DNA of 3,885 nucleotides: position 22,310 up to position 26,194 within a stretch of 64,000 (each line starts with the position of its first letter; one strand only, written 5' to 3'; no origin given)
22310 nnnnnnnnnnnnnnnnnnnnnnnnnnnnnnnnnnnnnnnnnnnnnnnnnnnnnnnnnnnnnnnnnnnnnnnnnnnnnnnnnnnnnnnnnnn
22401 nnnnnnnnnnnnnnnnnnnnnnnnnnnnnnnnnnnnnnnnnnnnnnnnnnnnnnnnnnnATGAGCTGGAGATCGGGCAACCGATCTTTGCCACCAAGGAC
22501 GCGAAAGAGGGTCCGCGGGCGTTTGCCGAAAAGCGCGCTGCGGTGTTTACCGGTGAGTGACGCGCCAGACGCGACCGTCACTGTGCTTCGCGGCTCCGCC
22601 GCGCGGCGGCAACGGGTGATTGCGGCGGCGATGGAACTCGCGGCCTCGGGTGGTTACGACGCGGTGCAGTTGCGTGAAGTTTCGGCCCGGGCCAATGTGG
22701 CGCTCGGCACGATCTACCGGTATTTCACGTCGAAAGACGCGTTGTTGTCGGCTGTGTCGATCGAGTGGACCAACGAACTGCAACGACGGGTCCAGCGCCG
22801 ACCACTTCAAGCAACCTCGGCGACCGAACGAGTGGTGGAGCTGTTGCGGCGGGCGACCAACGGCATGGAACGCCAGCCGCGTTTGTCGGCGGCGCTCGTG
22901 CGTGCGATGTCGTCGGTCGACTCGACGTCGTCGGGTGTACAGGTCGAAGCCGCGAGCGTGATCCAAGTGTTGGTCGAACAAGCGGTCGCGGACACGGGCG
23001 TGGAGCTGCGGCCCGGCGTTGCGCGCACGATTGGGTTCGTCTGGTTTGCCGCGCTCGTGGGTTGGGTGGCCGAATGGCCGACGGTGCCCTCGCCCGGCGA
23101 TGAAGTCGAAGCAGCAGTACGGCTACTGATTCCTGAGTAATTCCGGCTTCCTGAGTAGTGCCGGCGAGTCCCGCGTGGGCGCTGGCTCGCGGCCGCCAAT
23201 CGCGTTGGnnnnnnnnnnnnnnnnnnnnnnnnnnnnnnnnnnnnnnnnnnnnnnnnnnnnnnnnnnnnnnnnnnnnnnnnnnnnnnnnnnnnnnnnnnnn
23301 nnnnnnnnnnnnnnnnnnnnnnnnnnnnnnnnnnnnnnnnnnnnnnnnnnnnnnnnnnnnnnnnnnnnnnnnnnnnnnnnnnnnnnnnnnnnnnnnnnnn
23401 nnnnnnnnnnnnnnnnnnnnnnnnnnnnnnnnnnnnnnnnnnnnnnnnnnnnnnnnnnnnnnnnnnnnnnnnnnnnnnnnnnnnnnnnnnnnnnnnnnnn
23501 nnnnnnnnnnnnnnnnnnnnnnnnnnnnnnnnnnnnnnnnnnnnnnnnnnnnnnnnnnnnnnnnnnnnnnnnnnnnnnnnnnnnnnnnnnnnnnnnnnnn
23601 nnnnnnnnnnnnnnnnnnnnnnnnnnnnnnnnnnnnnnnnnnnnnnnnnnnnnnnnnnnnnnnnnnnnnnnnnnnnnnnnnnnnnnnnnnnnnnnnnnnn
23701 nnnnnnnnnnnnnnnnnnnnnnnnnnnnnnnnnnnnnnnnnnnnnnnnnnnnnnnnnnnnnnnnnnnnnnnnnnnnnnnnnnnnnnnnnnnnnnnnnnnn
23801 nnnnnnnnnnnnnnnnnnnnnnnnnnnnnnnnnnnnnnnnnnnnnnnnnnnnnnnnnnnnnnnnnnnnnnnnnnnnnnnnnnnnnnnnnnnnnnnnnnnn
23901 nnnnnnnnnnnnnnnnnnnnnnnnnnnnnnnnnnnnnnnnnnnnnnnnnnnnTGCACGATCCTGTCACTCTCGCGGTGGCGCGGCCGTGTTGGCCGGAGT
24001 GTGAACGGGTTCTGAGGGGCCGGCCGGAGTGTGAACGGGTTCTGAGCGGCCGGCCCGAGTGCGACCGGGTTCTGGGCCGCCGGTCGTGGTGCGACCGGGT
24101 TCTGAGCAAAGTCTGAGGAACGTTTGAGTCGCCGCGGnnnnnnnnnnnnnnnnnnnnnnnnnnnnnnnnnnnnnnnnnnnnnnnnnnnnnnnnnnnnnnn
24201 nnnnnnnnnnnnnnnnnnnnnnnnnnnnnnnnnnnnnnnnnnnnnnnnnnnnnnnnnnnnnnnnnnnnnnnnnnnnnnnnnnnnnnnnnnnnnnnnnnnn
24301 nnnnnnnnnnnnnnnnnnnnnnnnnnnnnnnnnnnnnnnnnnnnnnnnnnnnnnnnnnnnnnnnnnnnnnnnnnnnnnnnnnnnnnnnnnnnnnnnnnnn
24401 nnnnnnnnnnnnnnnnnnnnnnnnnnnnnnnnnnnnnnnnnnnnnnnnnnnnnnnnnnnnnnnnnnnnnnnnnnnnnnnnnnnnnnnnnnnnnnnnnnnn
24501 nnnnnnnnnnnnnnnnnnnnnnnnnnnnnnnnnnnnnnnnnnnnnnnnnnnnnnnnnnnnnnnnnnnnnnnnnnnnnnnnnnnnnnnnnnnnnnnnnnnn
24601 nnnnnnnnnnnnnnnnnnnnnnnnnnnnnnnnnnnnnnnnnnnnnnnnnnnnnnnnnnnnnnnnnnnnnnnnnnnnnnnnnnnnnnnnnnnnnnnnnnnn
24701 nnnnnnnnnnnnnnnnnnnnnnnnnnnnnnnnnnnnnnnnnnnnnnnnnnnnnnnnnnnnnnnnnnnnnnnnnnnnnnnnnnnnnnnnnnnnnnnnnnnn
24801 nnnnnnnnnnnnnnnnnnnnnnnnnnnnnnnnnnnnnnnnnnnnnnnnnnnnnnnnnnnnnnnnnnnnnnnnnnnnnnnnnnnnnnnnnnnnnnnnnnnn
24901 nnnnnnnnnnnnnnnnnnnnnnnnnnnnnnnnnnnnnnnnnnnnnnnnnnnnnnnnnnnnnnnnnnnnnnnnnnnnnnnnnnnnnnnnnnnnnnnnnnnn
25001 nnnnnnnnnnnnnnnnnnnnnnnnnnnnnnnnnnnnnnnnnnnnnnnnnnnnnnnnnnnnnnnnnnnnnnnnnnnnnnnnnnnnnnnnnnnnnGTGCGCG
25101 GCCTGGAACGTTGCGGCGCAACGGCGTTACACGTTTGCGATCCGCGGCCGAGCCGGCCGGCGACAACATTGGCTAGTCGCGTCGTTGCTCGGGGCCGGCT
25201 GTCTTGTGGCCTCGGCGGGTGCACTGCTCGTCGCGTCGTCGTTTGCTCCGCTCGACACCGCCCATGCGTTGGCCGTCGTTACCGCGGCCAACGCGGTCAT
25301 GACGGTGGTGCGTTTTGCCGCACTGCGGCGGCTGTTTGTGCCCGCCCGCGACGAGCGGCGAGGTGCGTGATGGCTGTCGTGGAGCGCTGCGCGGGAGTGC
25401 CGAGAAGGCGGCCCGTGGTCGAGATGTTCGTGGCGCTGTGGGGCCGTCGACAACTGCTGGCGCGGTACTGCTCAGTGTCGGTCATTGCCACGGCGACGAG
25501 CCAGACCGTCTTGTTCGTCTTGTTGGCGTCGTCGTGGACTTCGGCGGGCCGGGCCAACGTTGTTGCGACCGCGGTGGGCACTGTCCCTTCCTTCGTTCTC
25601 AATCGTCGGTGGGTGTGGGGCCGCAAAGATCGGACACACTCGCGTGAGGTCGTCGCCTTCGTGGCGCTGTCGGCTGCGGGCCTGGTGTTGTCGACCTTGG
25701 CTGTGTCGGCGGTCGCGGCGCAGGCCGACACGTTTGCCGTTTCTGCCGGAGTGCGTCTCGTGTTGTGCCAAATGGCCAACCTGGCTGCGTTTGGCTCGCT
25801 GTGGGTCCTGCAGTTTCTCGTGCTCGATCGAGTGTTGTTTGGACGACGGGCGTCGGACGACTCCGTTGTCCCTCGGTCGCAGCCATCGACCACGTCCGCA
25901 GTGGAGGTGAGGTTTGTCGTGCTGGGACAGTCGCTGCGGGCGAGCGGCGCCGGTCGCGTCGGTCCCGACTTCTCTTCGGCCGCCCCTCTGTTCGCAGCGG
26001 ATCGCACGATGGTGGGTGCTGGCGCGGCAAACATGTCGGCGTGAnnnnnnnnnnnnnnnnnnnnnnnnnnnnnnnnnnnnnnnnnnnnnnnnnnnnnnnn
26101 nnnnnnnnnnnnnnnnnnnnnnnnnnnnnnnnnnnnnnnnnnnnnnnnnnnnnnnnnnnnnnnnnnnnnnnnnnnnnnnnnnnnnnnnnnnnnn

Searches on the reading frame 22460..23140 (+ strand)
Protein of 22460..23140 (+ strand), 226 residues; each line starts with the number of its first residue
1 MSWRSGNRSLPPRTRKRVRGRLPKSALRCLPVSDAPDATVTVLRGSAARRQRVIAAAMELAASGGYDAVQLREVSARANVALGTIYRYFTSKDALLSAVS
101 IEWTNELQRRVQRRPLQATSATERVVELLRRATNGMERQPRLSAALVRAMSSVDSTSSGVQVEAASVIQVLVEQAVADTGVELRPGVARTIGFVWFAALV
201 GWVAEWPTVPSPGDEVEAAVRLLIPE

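Call 7: search_protein_families(library=pfam, proteins=[window:22460-23140:+], max_evalue=0.01)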
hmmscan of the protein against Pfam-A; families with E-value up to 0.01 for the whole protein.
window:22460-23140:+ (226 aa): 2 families
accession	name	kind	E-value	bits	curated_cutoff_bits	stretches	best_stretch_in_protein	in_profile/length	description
PF00440.29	TetR_N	-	3.7e-16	59.1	24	1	54-99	2-47/47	Bacterial regulatory proteins, tetR family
PF17925.6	TetR_C_20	-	3.3e-11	43.8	26.5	1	119-223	2-107/107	Tetracyclin repressor-like, C-terminal domain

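Call 32: search_solved_structures(query=window:22460-23140:+, max_evalue=0.00001, show_alignments=1)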
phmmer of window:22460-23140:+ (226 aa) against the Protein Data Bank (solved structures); distinct sequences matched with E-value up to 0.00001: 20.
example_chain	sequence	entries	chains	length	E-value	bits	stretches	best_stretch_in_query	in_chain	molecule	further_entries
5aqc_A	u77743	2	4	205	2.2e-23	86.6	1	47-224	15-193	HTH-TYPE TRANSCRIPTIONAL REPRESSOR KSTR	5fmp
3mnl_A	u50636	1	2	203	2.4e-23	86.5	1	47-224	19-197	TRANSCRIPTIONAL REGULATORY PROTEIN (PROBABLY TETR-FAMILY)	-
5cw8_A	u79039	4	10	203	2.5e-23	86.5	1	47-224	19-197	HTH-type transcriptional repressor KstR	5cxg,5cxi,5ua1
5ua2_A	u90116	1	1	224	4.2e-23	85.7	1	46-224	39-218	HTH-type transcriptional repressor KstR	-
3bjb_A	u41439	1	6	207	2.9e-17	66.6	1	35-224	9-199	Probable transcriptional regulator, TetR family protein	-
9b7y_A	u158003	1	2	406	3.3e-09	40.3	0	25-138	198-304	Transcriptional repressor Mce3R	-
3ang_C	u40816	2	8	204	3.6e-09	40.2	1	48-224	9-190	Transcriptional repressor, TetR family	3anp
6srn_A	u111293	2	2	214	2.3e-08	37.6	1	46-187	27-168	TetR family transcriptional regulator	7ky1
3he0_A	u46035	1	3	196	6.6e-08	36.1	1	48-112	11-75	Transcriptional regulator, TetR family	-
5ovy_B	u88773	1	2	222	1.7e-07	34.7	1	44-112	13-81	Putative transcriptional regulator, TetR family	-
3bni_A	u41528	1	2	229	2.5e-07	34.2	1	39-115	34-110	Putative TetR-family transcriptional regulator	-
4me9_A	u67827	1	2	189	5.8e-07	33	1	49-106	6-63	Transcriptional regulator, TetR family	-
3him_A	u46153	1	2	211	6.4e-07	32.9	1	45-125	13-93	Probable transcriptional regulator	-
3vuq_A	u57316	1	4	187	2.5e-06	30.9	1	48-160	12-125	Transcriptional regulator (TetR/AcrR family)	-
6wp9_A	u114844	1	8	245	3.5e-06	30.5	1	48-133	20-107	AvaR1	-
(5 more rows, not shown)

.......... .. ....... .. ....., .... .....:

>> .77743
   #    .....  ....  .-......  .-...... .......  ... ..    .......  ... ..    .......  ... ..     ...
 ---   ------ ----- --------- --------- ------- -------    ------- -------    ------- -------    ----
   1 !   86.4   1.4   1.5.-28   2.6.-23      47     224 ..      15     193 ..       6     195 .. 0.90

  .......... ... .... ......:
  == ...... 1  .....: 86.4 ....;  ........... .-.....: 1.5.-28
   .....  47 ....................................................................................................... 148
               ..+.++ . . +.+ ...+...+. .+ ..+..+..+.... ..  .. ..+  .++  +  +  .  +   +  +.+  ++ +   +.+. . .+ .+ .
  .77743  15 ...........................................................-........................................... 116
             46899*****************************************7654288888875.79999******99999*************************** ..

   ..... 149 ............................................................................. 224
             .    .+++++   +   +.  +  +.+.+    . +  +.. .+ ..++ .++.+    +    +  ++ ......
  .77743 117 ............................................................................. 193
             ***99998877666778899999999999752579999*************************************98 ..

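Call 66: search_protein_families(library=ncbifam, proteins=[window:22553-23140:+], max_evalue=0.00001)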
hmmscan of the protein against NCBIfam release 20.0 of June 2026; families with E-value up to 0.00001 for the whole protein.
window:22553-23140:+ (195 aa): 13 families
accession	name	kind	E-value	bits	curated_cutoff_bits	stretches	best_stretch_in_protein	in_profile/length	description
NF033703.1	transcr_KstR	equivalog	7.4e-37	126.7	280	1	17-193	7-184/185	cholesterol catabolism transcriptional regulator KstR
NF041196.1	ScbR_bind_reg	equivalog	3.4e-14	53.5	150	1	18-157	7-146/191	ScbR family autoregulator-binding transcription factor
NF050111.1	TransRegSACE7040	equivalog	9.2e-12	45.2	250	1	18-100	2-84/186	SACE_7040 family transcriptional regulator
TIGR03384.1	betaine_BetI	equivalog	1.2e-11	44.7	201.3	1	16-100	7-91/189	choline-binding transcriptional repressor BetI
NF053878.1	FATransRegFadRBac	equivalog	1.2e-10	41.4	200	1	20-112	6-98/190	fatty acid metabolism transcriptional regulator FadR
NF011572.0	PRK14996.1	equivalog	2.8e-10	40.4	144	1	17-111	8-100/192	TetR family transcriptional regulator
NF001978.0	PRK00767.1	equivalog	8.3e-10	38.8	118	1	17-97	9-90/197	transcriptional regulator BetI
NF037937.1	septum_RefZ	equivalog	3.4e-09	36.9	180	1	19-124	1-107/195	forespore capture DNA-binding protein RefZ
NF053731.1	TransRegFasRMycb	equivalog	9.6e-08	32.1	330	1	16-151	10-146/199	HTH-type transcriptional activator FasR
TIGR03968.1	mycofact_TetR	equivalog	1.5e-07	31.2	224.9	1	14-167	6-158/190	mycofactocin system transcriptional regulator MftR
NF051457.1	acryl_TF_AcuR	equivalog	1.5e-07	30.9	247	1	16-108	16-109/204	acrylate utilization transcriptional regulator AcuR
NF058643.1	TranRegCurRPseudo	equivalog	1.5e-06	28.1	300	1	18-117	8-108/193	TetR family transcriptional repressor CurR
NF053516.1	TranRepPrsAVib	equivalog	3.9e-06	26.8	300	1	18-83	7-72/208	TetR family transcriptional repressor PsrA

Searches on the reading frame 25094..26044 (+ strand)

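Call 88: search_protein_families(library=pfam, proteins=[window:25094-26044:+], max_evalue=0.001)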
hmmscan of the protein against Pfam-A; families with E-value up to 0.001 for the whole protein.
window:25094-26044:+ (316 aa): 1 family
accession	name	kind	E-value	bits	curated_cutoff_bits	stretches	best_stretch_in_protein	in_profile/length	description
PF04138.20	GtrA_DPMS_TM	-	1.3e-12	48.4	26.1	1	124-249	1-117/117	GtrA/DPMS, transmembrane domain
